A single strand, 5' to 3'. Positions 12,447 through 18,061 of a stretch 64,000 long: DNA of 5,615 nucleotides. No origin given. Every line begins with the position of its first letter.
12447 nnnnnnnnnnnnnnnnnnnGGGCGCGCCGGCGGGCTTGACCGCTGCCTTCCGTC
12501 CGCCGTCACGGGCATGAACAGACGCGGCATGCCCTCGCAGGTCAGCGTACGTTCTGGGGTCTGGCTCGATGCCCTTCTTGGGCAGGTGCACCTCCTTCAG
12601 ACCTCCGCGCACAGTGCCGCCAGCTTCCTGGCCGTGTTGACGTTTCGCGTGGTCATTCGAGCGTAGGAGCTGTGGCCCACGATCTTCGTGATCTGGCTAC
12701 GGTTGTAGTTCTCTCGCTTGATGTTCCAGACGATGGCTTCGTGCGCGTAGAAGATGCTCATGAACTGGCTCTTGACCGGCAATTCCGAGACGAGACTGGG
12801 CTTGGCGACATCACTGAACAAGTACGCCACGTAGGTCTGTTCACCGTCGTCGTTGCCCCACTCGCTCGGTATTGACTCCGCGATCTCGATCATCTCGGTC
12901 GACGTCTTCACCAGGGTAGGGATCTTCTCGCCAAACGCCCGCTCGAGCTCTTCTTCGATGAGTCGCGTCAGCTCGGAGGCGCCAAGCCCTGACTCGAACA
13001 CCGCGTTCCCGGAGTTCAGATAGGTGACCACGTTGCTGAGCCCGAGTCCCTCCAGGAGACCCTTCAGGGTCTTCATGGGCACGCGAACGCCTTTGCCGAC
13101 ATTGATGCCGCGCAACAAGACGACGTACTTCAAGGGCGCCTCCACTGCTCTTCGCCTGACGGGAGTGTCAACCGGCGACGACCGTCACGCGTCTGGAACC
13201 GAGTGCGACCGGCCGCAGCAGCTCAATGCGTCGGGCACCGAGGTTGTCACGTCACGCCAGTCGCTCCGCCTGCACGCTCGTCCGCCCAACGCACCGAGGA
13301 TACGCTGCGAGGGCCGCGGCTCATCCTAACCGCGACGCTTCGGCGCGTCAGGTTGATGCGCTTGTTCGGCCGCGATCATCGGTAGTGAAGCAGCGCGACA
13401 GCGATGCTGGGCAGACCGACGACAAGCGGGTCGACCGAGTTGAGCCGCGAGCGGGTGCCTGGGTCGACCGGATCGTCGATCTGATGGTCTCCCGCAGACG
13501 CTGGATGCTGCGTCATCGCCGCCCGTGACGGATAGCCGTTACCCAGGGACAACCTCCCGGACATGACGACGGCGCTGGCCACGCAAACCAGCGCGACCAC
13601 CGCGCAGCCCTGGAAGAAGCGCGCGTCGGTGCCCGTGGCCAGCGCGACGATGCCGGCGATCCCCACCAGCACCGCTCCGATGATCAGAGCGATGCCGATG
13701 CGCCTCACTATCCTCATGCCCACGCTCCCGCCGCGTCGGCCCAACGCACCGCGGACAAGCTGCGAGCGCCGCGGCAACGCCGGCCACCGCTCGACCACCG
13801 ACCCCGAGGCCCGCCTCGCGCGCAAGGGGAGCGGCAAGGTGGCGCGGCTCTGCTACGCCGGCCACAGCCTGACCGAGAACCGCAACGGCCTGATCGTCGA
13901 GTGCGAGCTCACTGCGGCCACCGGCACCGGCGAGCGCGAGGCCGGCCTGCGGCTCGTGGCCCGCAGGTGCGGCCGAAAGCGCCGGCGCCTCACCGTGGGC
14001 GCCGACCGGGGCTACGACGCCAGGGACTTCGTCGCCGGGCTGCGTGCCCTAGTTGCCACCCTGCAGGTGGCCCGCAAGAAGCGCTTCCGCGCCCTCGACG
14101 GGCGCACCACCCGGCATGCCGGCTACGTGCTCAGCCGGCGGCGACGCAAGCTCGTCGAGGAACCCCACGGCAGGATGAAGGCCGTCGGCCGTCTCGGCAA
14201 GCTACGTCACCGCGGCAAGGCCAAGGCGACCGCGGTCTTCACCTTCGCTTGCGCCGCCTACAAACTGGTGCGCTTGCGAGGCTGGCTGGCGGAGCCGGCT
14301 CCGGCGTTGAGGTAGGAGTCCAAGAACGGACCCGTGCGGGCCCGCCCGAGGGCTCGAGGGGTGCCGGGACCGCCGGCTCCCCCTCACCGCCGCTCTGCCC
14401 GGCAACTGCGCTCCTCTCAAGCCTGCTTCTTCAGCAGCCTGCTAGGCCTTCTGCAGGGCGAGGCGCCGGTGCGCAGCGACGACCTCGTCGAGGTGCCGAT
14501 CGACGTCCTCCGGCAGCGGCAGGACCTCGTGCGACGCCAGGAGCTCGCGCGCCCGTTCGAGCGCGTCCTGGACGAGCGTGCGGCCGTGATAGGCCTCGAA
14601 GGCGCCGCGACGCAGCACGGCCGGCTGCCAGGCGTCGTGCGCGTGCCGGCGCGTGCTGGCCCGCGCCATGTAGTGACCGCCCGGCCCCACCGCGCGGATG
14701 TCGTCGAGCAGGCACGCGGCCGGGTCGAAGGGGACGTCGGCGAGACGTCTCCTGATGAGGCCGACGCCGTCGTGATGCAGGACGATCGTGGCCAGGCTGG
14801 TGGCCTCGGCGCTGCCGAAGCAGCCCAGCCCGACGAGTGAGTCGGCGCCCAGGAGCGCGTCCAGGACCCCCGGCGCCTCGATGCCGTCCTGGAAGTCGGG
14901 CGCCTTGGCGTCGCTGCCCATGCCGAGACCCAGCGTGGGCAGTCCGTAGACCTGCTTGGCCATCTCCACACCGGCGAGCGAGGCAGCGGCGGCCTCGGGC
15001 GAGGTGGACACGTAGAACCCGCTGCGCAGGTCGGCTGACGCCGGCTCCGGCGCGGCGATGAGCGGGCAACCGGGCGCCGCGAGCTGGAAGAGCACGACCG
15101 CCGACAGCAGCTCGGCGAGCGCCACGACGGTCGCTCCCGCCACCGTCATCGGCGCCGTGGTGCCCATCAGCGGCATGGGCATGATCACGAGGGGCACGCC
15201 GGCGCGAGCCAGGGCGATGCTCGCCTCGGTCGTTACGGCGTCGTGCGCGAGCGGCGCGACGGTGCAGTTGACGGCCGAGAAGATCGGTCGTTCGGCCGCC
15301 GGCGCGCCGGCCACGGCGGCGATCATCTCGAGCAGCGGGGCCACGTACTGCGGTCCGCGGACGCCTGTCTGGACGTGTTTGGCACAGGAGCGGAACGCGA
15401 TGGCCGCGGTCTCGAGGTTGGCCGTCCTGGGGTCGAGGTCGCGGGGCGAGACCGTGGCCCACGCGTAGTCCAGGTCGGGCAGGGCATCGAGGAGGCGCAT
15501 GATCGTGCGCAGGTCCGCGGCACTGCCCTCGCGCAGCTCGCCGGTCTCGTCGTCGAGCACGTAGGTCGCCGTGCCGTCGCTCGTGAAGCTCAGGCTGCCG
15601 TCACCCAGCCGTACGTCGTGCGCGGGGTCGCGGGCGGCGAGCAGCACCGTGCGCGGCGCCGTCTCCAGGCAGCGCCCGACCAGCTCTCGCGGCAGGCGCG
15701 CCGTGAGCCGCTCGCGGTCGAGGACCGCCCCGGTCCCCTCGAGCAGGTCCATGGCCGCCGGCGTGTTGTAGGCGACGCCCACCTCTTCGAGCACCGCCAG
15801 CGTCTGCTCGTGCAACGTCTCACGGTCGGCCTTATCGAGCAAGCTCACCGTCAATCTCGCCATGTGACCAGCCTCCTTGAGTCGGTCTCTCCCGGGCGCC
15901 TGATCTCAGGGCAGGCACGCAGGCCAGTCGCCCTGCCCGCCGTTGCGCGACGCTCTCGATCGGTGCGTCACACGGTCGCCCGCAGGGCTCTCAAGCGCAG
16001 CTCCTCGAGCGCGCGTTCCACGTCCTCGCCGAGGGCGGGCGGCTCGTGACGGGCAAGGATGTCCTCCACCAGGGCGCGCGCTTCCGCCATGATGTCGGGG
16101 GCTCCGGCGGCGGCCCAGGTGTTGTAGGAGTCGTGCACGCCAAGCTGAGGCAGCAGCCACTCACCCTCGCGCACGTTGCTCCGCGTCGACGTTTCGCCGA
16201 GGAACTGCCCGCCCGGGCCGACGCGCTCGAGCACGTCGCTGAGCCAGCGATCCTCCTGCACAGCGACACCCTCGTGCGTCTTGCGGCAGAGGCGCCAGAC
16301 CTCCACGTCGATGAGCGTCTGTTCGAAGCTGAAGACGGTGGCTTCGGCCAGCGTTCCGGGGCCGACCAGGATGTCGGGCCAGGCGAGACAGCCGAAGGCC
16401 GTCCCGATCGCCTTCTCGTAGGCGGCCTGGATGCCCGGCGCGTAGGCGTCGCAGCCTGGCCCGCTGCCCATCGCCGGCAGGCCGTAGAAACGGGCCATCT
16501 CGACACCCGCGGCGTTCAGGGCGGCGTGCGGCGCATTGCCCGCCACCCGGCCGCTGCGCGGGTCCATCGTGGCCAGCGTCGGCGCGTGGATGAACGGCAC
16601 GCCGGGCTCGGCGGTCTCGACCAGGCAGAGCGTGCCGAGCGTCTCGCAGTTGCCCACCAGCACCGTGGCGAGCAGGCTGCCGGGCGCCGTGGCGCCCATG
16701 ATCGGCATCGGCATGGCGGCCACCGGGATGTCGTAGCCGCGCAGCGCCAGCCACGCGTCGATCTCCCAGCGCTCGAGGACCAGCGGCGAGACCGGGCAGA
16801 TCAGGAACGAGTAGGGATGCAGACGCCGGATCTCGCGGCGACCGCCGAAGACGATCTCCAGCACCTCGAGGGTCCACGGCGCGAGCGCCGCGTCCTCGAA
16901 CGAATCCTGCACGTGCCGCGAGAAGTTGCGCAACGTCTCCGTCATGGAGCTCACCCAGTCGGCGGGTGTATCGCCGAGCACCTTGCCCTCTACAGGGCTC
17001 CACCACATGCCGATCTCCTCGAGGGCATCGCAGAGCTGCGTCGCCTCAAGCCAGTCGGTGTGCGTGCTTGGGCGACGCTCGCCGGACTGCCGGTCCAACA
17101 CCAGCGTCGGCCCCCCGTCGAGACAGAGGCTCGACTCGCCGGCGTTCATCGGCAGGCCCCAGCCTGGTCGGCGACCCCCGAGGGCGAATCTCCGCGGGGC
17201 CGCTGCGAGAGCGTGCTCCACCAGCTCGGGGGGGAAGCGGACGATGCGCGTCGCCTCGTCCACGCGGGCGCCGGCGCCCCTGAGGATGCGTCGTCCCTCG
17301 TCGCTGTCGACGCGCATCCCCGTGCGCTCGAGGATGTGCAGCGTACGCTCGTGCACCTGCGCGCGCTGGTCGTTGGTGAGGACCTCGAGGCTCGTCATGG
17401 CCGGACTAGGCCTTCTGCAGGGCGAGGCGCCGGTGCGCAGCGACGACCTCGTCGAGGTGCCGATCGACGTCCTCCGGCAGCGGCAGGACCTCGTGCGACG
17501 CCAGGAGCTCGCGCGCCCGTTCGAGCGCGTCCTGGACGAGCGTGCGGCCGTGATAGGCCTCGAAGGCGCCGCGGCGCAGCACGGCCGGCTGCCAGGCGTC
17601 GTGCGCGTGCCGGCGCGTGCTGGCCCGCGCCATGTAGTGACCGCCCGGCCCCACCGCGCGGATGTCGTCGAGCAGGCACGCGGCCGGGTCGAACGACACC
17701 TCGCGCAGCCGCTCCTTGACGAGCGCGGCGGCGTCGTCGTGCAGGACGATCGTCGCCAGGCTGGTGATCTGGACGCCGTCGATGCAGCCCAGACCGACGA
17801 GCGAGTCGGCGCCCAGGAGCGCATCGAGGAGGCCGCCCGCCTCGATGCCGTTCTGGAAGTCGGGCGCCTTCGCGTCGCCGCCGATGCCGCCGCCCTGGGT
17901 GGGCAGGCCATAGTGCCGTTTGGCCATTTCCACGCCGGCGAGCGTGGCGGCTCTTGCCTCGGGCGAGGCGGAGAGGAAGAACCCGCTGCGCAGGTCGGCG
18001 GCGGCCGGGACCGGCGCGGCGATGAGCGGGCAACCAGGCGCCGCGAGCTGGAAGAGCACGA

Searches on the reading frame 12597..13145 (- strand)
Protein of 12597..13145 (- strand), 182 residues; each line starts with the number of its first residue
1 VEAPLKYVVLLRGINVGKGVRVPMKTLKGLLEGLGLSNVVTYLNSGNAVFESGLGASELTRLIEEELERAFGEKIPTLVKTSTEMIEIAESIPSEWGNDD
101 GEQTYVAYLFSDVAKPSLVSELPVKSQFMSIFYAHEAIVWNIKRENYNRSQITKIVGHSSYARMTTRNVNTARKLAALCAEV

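Call 30: search_protein_families(library=pfam, max_evalue=0.01, proteins=[window:12597-13145:-])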
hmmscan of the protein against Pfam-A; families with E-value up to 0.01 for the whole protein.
window:12597-13145:- (182 aa): 1 family
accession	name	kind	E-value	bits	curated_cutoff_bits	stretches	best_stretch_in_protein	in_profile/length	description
PF08002.16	DUF1697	-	7e-33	114.4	24.4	1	6-136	3-133/137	Protein of unknown function (DUF1697)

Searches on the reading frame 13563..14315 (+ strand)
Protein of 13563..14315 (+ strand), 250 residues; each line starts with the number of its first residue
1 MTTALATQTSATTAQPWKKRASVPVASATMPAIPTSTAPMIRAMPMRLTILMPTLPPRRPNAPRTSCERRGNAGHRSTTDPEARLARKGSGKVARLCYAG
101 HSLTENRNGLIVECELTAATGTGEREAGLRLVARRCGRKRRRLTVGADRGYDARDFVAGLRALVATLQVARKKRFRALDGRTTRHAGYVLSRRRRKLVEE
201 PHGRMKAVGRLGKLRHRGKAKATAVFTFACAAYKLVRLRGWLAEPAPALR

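Call 60: search_protein_families(library=pfam, max_evalue=0.01, proteins=[window:13563-14315:+])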
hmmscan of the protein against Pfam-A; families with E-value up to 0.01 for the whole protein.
window:13563-14315:+ (250 aa): 2 families
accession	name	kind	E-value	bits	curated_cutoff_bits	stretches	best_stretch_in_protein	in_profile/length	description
PF01609.27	DDE_Tnp_1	-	9.8e-08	32.4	23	1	90-233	29-198/200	Transposase DDE domain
PF13751.12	DDE_Tnp_1_6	-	8.7e-05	23.2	25.1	1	178-238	64-124/125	Transposase DDE domain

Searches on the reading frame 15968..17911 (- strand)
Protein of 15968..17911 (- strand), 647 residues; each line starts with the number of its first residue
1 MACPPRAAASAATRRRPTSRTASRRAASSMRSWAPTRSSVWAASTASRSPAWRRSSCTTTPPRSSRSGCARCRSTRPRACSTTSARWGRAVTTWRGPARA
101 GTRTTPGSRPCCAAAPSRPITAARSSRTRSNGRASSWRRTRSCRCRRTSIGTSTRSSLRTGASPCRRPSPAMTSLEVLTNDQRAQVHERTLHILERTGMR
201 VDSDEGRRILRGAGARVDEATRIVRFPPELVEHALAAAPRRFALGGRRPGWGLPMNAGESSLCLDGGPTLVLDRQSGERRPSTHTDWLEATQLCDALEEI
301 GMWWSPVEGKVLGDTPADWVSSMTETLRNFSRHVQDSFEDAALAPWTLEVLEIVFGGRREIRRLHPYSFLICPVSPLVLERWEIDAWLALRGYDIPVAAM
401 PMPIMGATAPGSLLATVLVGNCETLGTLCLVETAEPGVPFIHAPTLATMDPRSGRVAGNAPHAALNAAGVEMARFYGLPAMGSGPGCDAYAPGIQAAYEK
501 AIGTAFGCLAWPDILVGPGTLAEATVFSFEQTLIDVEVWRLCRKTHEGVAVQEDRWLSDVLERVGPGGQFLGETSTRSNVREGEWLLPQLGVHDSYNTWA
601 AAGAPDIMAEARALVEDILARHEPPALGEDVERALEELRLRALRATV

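Call 30: search_protein_families(library=pfam, max_evalue=0.01, proteins=[window:15968-17911:-])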
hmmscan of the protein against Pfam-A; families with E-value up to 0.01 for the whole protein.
window:15968-17911:- (647 aa): 1 family
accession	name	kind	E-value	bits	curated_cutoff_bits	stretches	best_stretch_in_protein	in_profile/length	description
PF06253.16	MTTB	-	3.5e-64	217.1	25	1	159-637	16-490/500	Trimethylamine methyltransferase (MTTB)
